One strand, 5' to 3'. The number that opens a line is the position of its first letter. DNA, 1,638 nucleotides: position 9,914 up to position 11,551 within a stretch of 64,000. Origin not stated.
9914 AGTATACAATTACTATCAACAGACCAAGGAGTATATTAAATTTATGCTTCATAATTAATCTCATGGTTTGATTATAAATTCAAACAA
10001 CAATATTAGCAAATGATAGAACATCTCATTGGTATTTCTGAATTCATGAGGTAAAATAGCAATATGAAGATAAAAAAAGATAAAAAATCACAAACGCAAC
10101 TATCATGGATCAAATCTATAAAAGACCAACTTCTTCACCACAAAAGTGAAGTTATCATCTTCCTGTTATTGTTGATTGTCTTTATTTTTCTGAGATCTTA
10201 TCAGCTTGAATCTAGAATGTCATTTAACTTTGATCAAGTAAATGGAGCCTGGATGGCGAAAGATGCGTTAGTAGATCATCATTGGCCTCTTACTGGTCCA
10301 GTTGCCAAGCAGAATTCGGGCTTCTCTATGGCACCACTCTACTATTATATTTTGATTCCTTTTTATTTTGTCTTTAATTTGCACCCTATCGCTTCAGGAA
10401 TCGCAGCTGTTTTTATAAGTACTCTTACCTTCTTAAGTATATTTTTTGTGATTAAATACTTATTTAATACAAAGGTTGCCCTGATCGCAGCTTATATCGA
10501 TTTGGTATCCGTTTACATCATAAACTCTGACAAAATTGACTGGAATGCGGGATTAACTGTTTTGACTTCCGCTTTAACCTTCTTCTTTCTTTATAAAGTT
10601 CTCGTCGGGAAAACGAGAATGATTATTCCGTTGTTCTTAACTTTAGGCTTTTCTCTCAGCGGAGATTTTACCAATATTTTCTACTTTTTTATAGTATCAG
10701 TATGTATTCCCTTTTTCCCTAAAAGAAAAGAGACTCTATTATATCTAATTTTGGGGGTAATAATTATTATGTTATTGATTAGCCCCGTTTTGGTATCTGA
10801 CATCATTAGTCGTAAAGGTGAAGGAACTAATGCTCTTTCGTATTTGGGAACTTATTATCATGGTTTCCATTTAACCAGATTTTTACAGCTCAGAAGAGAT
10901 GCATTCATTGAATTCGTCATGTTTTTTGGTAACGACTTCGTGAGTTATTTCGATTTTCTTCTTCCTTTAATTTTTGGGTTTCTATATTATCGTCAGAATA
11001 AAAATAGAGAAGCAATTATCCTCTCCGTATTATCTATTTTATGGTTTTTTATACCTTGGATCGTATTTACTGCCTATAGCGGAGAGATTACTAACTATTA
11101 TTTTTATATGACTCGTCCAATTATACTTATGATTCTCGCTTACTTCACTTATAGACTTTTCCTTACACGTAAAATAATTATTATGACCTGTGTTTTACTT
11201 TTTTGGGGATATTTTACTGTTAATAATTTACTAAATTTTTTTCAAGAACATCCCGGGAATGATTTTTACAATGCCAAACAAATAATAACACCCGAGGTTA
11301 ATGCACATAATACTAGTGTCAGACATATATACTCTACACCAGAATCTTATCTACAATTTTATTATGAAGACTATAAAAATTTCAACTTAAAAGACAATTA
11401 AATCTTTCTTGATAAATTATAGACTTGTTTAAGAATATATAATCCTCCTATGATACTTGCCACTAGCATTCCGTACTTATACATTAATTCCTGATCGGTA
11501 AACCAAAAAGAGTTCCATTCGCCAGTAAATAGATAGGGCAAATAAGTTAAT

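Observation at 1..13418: Dense envelope-glycosylation island: three GT2 plus Wzx-like flippase plus at least six GT-C-fold membrane glycosyltransferases in one strand block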

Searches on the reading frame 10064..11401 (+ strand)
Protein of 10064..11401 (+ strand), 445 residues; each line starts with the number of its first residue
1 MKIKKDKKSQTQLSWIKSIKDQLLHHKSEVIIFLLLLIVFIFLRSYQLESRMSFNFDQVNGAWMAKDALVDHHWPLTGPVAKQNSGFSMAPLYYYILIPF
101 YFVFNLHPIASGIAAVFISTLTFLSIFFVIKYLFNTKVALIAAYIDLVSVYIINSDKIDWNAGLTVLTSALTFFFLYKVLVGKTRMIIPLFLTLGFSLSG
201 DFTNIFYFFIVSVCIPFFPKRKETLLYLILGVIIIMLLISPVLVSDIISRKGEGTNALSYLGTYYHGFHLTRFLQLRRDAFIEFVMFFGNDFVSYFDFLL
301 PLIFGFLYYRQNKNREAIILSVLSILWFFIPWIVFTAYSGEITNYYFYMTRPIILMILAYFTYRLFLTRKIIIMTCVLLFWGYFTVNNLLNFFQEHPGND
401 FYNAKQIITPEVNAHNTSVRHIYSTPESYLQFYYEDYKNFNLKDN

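Call 4: search_protein_families(library=pfam, proteins=[window:10064-11401:+], max_evalue=0.01)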
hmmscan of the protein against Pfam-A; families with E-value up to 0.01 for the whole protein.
window:10064-11401:+ (445 aa): 0 families

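Call 6: search_protein_families(library=ncbifam, proteins=[window:10064-11401:+], max_evalue=0.01)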
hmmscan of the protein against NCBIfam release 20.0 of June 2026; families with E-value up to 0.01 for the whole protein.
window:10064-11401:+ (445 aa): 0 families

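Call 12: search_solved_structures(query=window:10064-11401:+, max_evalue=1)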
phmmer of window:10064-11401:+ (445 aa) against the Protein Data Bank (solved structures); distinct sequences matched with E-value up to 1: 0.

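Call 15: find_homologous_proteins(query=window:10064-11401:+)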
Query window:10064-11401:+ (445 aa): 200 proteins with E <= 0.001 among 8000 candidates; the best 120 are listed.
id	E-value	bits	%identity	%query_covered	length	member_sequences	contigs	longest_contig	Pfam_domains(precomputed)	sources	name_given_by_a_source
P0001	1.2e-290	982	100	100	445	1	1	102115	-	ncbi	-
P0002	1.1e-218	745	76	96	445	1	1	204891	-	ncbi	-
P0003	2.2e-213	727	73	100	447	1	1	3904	-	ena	-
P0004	2.5e-103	365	48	80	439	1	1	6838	PF13231.13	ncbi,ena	-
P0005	1.4e-98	349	44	89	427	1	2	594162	PF13231.13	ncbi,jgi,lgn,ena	-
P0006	2.2e-96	342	42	98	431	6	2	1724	-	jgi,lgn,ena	-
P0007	5.4e-95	337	42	90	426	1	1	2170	PF14897.13,PF13231.13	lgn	-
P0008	6.5e-95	337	42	93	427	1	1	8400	PF13231.13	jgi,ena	-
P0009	1.9e-94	335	42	87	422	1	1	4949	PF13231.13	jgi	jgi:4-amino-4-deoxy-L-arabinose transferase-like glycosyltransferase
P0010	5.2e-94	334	42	94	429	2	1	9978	PF13231.13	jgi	jgi:4-amino-4-deoxy-L-arabinose transferase-like glycosyltransferase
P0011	1.0e-93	333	42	93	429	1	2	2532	PF13231.13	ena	-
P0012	7.1e-93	330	43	90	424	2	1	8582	PF13231.13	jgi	-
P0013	8.7e-93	330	43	94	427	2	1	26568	PF13231.13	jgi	jgi:4-amino-4-deoxy-L-arabinose transferase-like glycosyltransferase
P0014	2.0e-91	326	42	88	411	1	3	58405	PF13231.13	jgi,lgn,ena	-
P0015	4.8e-91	324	41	93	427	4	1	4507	PF13231.13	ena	-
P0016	1.1e-89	320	41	93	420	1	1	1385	PF13231.13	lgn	-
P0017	1.1e-89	320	41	94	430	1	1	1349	PF13231.13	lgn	-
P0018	2.0e-89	319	42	94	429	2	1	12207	PF13231.13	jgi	jgi:4-amino-4-deoxy-L-arabinose transferase-like glycosyltransferase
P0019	2.3e-89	319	43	93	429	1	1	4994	PF13231.13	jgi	jgi:4-amino-4-deoxy-L-arabinose transferase-like glycosyltransferase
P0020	4.5e-88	315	40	93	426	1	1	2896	PF13231.13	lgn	-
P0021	6.6e-87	311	40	86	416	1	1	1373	PF13231.13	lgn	-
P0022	9.8e-87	310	43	93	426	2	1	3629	PF13231.13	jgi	jgi:4-amino-4-deoxy-L-arabinose transferase-like glycosyltransferase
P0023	1.3e-86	310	41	94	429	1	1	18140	PF13231.13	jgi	jgi:4-amino-4-deoxy-L-arabinose transferase-like glycosyltransferase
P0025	3.3e-86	308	41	93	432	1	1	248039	PF13231.13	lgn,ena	-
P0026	3.5e-86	308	40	95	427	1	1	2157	PF13231.13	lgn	-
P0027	1.1e-85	307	41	93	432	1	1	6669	PF13231.13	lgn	-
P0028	1.2e-85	307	38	88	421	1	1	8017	PF13231.13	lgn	-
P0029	5.1e-85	304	41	91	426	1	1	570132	PF13231.13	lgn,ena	-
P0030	1.2e-84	303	39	89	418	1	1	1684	PF13231.13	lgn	-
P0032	5.9e-84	301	38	93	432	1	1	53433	PF13231.13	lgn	-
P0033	1.1e-83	300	41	91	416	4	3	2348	PF13231.13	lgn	-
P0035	1.9e-83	299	40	88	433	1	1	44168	PF13231.13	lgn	-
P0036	2.5e-83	299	39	95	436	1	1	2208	PF13231.13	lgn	-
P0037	1.9e-82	296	37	88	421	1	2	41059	PF13231.13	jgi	jgi:4-amino-4-deoxy-L-arabinose transferase-like glycosyltransferase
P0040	3.5e-82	295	41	91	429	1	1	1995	PF13231.13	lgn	-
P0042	4.5e-82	295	43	79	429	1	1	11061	PF13231.13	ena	-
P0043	2.2e-81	292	38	93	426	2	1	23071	PF13231.13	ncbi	-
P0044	2.4e-81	292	41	92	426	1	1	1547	PF13231.13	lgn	-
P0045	2.4e-81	292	40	92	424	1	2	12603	PF13231.13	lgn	-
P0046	7.3e-81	291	39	94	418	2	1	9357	PF13231.13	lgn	-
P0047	1.6e-80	290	38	92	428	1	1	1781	PF13231.13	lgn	-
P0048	3.6e-80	288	38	97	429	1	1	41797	PF13231.13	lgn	-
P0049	5.0e-80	288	37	97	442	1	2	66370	PF13231.13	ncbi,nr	ncbi:MAG TPA: glycosyltransferase family 39 protein [Patescibacteria group bacterium]|nr:glycosyltra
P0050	7.8e-80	287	39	94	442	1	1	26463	PF13231.13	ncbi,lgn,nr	ncbi:MAG TPA: glycosyltransferase family 39 protein [Patescibacteria group bacterium]|nr:glycosyltra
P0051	1.3e-79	287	40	89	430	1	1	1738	PF13231.13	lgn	-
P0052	1.5e-79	286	39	94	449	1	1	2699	PF13231.13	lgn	-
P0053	2.0e-79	286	39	89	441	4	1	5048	PF13231.13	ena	-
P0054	5.5e-79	285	41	92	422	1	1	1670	PF13231.13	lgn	-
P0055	1.4e-78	283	37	99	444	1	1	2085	PF14897.13,PF13231.13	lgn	-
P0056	1.8e-78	283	37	89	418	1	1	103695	PF13231.13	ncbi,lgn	-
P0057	5.2e-78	281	36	89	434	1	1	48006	PF13231.13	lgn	-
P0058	1.3e-77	280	41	82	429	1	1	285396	PF13231.13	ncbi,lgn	-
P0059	1.9e-77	279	38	87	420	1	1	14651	PF13231.13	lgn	-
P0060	2.6e-77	279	39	96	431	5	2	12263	PF13231.13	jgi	jgi:4-amino-4-deoxy-L-arabinose transferase-like glycosyltransferase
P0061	5.1e-77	278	36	97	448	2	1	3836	PF13231.13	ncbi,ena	-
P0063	1.4e-76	277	38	92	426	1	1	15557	PF13231.13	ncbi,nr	ncbi:MAG: glycosyltransferase family 39 protein [Candidatus Levybacteria bacterium]|nr:glycosyltrans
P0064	2.2e-76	276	36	90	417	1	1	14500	PF13231.13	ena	-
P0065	2.5e-76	276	37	97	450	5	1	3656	PF13231.13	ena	-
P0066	2.9e-76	276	36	92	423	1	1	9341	PF13231.13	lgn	-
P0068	3.8e-76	275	38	93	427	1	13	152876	PF13231.13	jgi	jgi:4-amino-4-deoxy-L-arabinose transferase-like glycosyltransferase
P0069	6.7e-76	274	37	95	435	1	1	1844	PF13231.13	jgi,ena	-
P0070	1.1e-75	274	36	92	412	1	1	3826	PF13231.13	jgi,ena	-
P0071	1.4e-75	273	41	78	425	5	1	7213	PF13231.13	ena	-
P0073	1.7e-75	273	35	89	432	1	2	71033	PF13231.13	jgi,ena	-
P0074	3.7e-75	272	38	91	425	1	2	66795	PF13231.13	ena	-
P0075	1.5e-74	270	36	93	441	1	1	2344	PF13231.13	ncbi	-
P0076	1.7e-74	270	34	88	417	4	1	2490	PF13231.13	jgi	-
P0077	2.6e-74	269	36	88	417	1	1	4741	PF13231.13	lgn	-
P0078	3.8e-74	269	37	91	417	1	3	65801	PF13231.13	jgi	jgi:4-amino-4-deoxy-L-arabinose transferase-like glycosyltransferase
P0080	8.1e-74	268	36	92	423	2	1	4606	PF13231.13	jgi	jgi:4-amino-4-deoxy-L-arabinose transferase-like glycosyltransferase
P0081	9.8e-74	267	36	94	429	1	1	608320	PF13231.13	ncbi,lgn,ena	-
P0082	1.2e-73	267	38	90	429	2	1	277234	PF13231.13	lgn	-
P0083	5.6e-73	265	38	96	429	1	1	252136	PF13231.13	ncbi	-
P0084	7.4e-73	264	37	92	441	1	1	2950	PF13231.13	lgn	-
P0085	1.2e-72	264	35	94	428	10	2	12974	PF13231.13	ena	-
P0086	1.4e-72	263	34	95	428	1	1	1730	PF13231.13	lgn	-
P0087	1.7e-72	263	37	91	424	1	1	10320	PF13231.13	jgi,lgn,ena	-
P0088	2.0e-72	263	38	96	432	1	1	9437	PF13231.13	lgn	-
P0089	2.0e-72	263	38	96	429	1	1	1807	PF13231.13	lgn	-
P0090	2.2e-72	263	39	93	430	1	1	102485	PF13231.13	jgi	jgi:4-amino-4-deoxy-L-arabinose transferase-like glycosyltransferase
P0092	2.5e-72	263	38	88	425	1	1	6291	PF14897.13,PF13231.13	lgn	-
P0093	2.7e-72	263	38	87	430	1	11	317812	PF14897.13,PF13231.13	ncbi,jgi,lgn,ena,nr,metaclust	ncbi:MAG: hypothetical protein A2687_01545 [Candidatus Levybacteria bacterium RIFCSPHIGHO2_01_FULL_3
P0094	5.2e-72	262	37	93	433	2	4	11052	PF13231.13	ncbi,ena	-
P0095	5.7e-72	261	35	95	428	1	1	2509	PF13231.13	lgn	-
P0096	1.0e-71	261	35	89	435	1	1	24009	PF13231.13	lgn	-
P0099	1.8e-71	260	36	90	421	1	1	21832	PF13231.13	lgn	-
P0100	1.8e-71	260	37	89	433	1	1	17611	PF13231.13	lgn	-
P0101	2.5e-71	259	38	91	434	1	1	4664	PF13231.13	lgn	-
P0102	3.5e-71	259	36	98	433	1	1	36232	PF13231.13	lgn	-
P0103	3.9e-71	259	38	84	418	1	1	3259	PF13231.13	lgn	-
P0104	6.8e-71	258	38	92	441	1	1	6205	PF13231.13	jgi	jgi:4-amino-4-deoxy-L-arabinose transferase-like glycosyltransferase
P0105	7.7e-71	258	37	94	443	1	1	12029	PF13231.13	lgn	-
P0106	7.7e-71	258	38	94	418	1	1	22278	PF13231.13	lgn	-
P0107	9.3e-71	257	37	93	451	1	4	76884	PF13231.13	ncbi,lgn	-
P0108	1.4e-70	257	38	90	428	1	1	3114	PF13231.13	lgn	-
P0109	1.5e-70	257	37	92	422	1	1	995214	PF13231.13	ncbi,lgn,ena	-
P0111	1.7e-70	257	37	98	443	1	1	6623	PF13231.13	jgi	jgi:4-amino-4-deoxy-L-arabinose transferase-like glycosyltransferase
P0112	1.7e-70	257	39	77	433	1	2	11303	PF13231.13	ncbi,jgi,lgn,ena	-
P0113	1.8e-70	257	36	96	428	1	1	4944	PF13231.13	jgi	jgi:4-amino-4-deoxy-L-arabinose transferase-like glycosyltransferase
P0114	1.8e-70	256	35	93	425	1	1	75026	PF13231.13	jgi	jgi:4-amino-4-deoxy-L-arabinose transferase-like glycosyltransferase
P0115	1.9e-70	256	36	96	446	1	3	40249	PF13231.13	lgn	-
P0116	3.5e-70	256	38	91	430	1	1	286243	PF13231.13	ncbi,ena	-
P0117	3.9e-70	255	33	95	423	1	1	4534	PF13231.13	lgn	-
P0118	4.0e-70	255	33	97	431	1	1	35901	PF13231.13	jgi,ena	-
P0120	8.0e-70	254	35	98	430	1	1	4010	PF13231.13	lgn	-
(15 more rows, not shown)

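Call 17: find_encoding_contigs(protein=P0002, flank=10000, max_places=2)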
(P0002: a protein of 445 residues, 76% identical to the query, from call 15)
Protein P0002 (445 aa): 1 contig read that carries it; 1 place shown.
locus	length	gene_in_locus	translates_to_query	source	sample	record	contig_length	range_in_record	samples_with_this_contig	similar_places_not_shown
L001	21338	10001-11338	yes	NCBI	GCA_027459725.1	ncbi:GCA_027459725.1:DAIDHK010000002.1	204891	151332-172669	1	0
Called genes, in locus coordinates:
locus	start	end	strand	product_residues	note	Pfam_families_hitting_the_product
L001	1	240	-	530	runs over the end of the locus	-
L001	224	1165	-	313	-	PF00535:Glycos_transf_2, PF13641:Glyco_tranf_2_3, PF13632:Glyco_trans_2_3 (faint)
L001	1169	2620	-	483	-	PF01943:Polysacc_synt, PF13440:Polysacc_synt_3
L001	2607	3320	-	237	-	PF00535:Glycos_transf_2, PF10111:Glyco_tranf_2_2 (weak)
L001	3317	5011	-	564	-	PF02516:STT3 (weak), PF10131:PTPS_related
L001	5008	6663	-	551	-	PF10131:PTPS_related (weak), PF09586:YfhO (weak)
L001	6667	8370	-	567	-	PF02366:PMT (weak), PF13231:PMT_2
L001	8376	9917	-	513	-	PF13231:PMT_2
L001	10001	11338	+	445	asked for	-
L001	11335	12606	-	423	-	PF26314:MptA_B_family, PF09594:GT87 (weak)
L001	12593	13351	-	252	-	PF00535:Glycos_transf_2, PF10111:Glyco_tranf_2_2 (weak)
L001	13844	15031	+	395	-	PF01637:ATPase_2 (faint), PF13401:AAA_22 (faint), PF13173:AAA_14, PF13635:DUF4143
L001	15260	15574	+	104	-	-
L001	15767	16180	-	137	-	PF01850:PIN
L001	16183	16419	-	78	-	-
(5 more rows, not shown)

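Call 23: find_encoding_contigs(protein=P0001, flank=10000, max_places=3)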
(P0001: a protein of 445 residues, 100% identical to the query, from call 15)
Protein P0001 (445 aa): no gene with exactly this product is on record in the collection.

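Call 26: predict_structure(alignment_id=A1)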
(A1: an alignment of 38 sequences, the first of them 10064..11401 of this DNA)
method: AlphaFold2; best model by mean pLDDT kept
length: 445 residues; sequences in the alignment: 38
mean_pLDDT: 86.2   pTM: 0.88
mean pLDDT of the five models: 86.2, 85.8, 85.6, 83.9, 83.2
residues with pLDDT >= 90: 223; 70-90: 174; 50-70: 38; < 50: 10
segments of 3 or more residues with pLDDT < 50: 1-8
pLDDT, mean of each block of 10 residues (from residue 1): 49 74 87 97 92 85 89 81 67 87 92 94 97 97 96 85 91 98 97 90 88 96 96 92 77 63 85 86 83 83 96 96 96 88 83 96 94 96 95 78 79 64 77 79 50
secondary structure, 60 per line:
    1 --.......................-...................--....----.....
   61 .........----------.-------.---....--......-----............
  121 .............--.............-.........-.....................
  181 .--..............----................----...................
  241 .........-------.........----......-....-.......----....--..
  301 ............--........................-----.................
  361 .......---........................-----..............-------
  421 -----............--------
elements in order: H3-25 H27-45 H48-51 H56-69 H92-95 H98-103 H109-133 H136-148 H150-158 H160-181 H184-197 H202-217 H222-249 H257-264 H270-275 H277-280 H282-288 H293-296 H299-312 H315-337 H344-367 H371-394 H400-413 H426-437

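Call 33: fold_search(model_id=the predicted structure, library=pdb)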
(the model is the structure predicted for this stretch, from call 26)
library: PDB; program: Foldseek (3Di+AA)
matches with E <= 10: 300; with E <= 0.001: 16
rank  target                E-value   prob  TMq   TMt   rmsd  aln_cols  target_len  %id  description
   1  5f15                  8.4e-07  1.00  0.55  0.46   7.7       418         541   12  Crystal Structure of ArnT from Cupriavidus metallidurans bound to Undecaprenyl phosphate (released 2016-02-17)
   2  5ezm                  3.2e-06  1.00  0.53  0.45  10.2       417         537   12  Crystal Structure of ArnT from Cupriavidus metallidurans in the apo state (released 2016-02-17)
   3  6s7t_A                4.3e-05  1.00  0.53  0.35   9.4       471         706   15  Cryo-EM structure of human oligosaccharyltransferase complex OST-B (released 2019-12-18)
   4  8pn9_A                4.9e-05  1.00  0.49  0.36  13.5       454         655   13  Structure of human oligosaccharyltransferase OST-A complex bound to NGI-1 (released 2024-05-08)
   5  6ftg_5                5.3e-05  1.00  0.50  0.37  14.2       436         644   16  Subtomogram average of OST-containing ribosome-translocon complexes from canine rough microsomal membranes (released 2018-03-21)
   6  7e9s_A                6.3e-05  1.00  0.47  0.27  15.5       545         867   13  Archaeal oligosaccharyltransferase AglB from Archaeoglobus fulgidus in complex with an inhibitory peptide and a dolich (released 2021-09-08)
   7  3waj                  8.8e-05  1.00  0.55  0.33  12.3       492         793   13  Crystal structure of the Archaeoglobus fulgidus oligosaccharyltransferase (O29867_ARCFU) complex with Zn and sulfate (released 2013-10-30)
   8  8age_A                1.7e-04  1.00  0.51  0.37  10.5       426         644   14  Structure of yeast oligosaccharylransferase complex with acceptor peptide bound (released 2022-12-07)
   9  8b6l_I                2.0e-04  1.00  0.50  0.35  13.8       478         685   15  Subtomogram average of the human Sec61-TRAP-OSTA-translocon (released 2022-12-07)
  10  5gmy_A                2.2e-04  1.00  0.54  0.32  11.8       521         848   11  Crystal structure of the Archaeoglobus fulgidus oligosaccharyltransferase (O29867_ARCFU) tethered with an acceptor pep (released 2017-02-01)
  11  8agb_A                2.3e-04  1.00  0.52  0.38  10.8       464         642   15  Structure of yeast oligosaccharylransferase complex with lipid-linked oligosaccharide bound (released 2022-12-07)
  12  3wak                  2.5e-04  1.00  0.55  0.32   9.6       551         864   12  Crystal structure of the Archaeoglobus fulgidus oligosaccharyltransferase (O29867_ARCFU) in the apo form (released 2013-10-30)
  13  8agc_A                4.6e-04  1.00  0.54  0.36  14.8       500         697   13  Structure of yeast oligosaccharylransferase complex with lipid-linked oligosaccharide and non-acceptor peptide bound (released 2022-12-07)
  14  9s6u_A                4.6e-04  1.00  0.52  0.44   7.4       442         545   12  Ternary cryo-EM structure of human ALG9 with Dol25-PP-GlcNAc2Man8, Dol25-P-Man and Fab (released 2026-03-18)
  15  9s6t_A                8.3e-04  1.00  0.47  0.45   7.8       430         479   11  Ternary cryo-EM structure of chicken ALG12 with Dol25-PP-GlcNAc2Man7, Dol25-P-Man, and Fab (released 2026-03-18)
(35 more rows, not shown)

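Call 36: search_solved_structures(query=A1, max_evalue=1)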
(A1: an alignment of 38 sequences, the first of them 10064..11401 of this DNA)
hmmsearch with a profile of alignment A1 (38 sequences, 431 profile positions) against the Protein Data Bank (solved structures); distinct sequences matched with E-value up to 1: 0.
